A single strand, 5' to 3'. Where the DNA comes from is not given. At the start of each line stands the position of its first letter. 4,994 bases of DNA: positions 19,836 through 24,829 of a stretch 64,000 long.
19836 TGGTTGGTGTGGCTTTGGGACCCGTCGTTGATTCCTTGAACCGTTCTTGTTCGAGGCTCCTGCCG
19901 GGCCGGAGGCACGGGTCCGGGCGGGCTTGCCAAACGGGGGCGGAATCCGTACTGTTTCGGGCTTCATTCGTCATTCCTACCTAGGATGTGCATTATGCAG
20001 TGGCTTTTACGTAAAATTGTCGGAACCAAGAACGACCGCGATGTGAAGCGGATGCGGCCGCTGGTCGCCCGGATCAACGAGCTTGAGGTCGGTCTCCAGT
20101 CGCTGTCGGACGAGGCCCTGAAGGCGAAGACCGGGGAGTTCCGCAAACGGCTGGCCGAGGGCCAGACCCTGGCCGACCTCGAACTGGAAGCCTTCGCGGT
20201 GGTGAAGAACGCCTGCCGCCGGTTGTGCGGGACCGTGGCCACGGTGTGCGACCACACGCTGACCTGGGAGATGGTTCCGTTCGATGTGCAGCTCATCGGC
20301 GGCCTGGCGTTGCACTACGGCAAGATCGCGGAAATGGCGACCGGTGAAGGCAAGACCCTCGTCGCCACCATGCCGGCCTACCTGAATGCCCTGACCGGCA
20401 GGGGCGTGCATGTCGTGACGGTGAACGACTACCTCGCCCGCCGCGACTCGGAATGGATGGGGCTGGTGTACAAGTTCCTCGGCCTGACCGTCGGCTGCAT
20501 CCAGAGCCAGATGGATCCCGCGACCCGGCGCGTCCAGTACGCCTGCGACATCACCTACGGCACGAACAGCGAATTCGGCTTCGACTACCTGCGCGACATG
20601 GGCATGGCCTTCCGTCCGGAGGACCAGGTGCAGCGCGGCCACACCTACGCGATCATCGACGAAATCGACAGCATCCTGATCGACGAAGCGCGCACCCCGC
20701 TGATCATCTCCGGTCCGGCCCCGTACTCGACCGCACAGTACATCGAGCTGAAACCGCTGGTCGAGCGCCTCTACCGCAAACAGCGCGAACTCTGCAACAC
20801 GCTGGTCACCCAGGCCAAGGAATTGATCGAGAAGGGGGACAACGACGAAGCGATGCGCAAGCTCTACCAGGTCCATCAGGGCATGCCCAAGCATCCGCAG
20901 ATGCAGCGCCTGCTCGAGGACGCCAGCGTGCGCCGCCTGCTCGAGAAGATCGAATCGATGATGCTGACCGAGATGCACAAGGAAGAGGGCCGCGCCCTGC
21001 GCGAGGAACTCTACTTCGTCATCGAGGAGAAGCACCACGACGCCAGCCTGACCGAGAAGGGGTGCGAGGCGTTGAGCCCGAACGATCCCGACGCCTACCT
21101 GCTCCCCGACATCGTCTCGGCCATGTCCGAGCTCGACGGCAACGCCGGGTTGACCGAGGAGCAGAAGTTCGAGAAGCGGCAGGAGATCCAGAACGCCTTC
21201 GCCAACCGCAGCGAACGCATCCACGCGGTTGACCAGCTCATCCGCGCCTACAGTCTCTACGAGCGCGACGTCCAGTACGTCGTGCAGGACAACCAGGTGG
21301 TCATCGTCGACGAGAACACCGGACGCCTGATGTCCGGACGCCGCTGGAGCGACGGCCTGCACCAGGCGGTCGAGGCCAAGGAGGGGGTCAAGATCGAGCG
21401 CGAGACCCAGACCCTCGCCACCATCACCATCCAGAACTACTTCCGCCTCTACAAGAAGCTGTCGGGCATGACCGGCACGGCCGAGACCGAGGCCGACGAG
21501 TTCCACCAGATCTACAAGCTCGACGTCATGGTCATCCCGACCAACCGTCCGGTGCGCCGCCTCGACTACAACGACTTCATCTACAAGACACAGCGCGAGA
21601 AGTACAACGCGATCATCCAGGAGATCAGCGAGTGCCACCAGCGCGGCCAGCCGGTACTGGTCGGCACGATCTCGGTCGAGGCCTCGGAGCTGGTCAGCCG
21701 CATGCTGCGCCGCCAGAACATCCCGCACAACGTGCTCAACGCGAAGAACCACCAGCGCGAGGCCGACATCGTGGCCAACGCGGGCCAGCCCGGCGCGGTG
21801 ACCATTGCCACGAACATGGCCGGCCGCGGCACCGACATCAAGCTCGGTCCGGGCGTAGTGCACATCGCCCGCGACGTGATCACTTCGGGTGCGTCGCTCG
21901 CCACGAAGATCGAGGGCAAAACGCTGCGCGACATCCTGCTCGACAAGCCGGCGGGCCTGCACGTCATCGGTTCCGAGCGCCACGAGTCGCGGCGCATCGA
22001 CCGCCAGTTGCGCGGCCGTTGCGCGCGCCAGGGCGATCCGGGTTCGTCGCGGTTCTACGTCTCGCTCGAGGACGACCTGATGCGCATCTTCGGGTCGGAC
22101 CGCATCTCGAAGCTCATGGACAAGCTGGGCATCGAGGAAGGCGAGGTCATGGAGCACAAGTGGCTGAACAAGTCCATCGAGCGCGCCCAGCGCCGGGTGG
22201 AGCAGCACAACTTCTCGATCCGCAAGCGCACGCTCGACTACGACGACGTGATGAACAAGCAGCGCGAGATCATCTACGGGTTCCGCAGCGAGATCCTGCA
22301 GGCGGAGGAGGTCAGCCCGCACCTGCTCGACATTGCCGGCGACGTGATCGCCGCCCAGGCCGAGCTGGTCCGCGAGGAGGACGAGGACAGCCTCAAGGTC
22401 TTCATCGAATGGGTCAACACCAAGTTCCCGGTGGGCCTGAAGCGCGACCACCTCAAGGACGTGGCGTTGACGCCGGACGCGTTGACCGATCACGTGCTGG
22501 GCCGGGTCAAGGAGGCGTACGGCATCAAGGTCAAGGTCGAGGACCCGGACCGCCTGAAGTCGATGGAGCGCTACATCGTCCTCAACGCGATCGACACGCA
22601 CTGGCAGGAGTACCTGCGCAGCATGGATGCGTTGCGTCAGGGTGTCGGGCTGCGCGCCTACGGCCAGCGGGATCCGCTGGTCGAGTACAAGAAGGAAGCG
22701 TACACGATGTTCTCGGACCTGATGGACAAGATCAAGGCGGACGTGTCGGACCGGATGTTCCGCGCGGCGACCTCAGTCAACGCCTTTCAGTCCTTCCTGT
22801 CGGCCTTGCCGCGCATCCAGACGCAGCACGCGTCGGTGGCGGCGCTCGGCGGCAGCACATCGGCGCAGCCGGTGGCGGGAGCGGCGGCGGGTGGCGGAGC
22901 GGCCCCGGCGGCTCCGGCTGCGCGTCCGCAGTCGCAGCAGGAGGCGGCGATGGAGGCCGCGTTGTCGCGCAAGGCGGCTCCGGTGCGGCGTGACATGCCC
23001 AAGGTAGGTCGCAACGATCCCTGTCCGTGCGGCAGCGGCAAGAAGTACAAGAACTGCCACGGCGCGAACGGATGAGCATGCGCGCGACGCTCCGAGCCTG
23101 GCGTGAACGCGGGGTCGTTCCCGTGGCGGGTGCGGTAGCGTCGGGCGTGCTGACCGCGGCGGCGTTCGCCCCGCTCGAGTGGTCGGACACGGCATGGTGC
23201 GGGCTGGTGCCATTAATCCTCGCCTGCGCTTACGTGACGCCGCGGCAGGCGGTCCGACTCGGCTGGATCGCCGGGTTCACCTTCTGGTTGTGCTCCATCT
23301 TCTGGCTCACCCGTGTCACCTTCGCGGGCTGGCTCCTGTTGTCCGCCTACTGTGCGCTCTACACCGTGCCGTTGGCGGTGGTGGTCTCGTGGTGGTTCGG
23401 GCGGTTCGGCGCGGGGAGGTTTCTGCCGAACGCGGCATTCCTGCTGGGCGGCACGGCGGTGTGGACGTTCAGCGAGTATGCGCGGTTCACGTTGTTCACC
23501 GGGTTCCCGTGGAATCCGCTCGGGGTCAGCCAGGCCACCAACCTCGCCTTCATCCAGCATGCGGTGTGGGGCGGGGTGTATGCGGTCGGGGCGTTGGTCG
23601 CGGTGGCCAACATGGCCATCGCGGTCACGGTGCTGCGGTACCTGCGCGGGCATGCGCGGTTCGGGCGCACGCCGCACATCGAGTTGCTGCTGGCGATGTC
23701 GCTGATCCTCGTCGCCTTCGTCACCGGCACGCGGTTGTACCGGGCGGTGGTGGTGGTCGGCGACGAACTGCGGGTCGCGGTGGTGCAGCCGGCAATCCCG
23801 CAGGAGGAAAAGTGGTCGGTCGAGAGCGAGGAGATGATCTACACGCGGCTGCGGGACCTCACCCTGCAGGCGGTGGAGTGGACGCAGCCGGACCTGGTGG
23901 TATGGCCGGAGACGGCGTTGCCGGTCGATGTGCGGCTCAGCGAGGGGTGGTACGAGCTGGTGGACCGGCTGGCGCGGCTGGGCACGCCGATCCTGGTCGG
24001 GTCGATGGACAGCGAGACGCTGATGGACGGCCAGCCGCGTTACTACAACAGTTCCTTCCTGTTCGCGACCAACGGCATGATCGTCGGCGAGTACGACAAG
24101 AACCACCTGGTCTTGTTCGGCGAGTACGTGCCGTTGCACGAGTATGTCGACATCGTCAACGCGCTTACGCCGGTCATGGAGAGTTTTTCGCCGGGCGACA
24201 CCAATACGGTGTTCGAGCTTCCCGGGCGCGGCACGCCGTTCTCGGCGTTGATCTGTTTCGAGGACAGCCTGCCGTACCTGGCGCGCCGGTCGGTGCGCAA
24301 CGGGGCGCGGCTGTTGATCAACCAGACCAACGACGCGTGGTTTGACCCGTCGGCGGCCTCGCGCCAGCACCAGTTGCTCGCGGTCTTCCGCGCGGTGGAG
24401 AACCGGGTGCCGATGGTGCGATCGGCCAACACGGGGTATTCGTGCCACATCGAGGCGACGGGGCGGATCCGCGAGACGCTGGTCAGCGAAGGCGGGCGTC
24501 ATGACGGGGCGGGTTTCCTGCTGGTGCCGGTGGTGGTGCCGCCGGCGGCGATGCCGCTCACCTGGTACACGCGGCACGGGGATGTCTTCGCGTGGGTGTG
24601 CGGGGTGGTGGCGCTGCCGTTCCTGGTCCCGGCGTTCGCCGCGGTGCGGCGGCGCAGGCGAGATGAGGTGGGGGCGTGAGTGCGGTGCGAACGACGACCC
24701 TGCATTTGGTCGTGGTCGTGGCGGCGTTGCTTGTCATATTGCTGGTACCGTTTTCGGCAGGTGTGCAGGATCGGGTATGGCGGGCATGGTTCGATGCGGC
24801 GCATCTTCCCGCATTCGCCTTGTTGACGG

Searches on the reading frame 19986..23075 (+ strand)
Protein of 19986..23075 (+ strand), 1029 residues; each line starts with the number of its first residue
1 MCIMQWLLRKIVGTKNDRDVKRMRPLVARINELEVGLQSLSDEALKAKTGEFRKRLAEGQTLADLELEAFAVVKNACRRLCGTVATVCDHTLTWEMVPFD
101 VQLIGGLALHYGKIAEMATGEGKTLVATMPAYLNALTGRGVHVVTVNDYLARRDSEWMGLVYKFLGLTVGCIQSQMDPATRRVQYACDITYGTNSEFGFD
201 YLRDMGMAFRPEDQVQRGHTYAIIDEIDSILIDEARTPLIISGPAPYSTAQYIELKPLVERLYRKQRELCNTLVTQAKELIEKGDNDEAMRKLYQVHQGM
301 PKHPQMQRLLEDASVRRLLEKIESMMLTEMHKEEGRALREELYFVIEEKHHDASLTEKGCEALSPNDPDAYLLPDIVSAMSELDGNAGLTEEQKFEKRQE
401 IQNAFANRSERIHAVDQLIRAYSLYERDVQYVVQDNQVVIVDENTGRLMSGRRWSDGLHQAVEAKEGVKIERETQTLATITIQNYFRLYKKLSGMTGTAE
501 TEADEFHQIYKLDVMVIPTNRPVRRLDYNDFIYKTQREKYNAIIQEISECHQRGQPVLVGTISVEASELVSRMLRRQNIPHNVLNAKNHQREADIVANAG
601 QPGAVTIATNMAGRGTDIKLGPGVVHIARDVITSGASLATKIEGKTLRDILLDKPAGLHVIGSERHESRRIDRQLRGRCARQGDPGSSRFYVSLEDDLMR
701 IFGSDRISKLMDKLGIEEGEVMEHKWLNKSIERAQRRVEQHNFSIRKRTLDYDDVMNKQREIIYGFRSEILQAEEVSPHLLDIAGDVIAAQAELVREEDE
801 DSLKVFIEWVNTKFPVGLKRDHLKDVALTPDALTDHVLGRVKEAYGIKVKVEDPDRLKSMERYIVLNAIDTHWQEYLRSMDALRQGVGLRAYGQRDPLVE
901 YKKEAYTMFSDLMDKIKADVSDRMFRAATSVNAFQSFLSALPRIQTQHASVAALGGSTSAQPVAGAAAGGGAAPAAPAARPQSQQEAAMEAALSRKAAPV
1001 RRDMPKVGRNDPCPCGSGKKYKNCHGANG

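Call 81: search_protein_families(library=padloc, proteins=[window:19986-23075:+], max_evalue=0.00001)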
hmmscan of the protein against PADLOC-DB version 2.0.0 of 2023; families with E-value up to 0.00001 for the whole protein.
window:19986-23075:+ (1029 aa): 1 family
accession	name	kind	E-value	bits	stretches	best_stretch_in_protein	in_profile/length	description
PDLC04917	PDC-S12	-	3.5e-08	31.6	1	997-1025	189-216/218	-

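Call 82: search_protein_families(library=pfam, proteins=[window:19986-23075:+], max_evalue=0.00001)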
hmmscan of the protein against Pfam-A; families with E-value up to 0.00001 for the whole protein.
window:19986-23075:+ (1029 aa): 5 families
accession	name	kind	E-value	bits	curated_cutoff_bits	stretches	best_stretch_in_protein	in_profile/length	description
PF07517.20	SecA_DEAD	-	1.1e-124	415.9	24.6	1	9-507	2-290/290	SecA DEAD-like domain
PF21090.3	P-loop_SecA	-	7.4e-85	284.2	27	1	522-719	1-205/205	SecA P-loop domain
PF07516.18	SecA_SW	-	1.6e-58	198.5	26.7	1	722-927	2-199/200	SecA Wing and Scaffold domain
PF01043.26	SecA_PP_bind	-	3.8e-28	98.7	23.5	1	334-463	12-110/110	SecA preprotein cross-linking domain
PF02810.21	SEC-C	-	1.7e-10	41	20.4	1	1009-1026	1-18/19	SEC-C motif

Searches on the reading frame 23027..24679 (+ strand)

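Call 82: search_protein_families(library=pfam, proteins=[window:23027-24679:+], max_evalue=0.00001)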
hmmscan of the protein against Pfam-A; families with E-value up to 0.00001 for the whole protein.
window:23027-24679:+ (550 aa): 2 families
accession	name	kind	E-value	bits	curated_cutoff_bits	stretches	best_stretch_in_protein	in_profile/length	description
PF20154.4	LNT_N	-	1.8e-27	96.9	27.1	1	39-196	1-158/159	Apolipoprotein N-acyltransferase N-terminal domain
PF00795.27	CN_hydrolase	-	3e-26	92.7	23.2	1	249-481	1-230/256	Carbon-nitrogen hydrolase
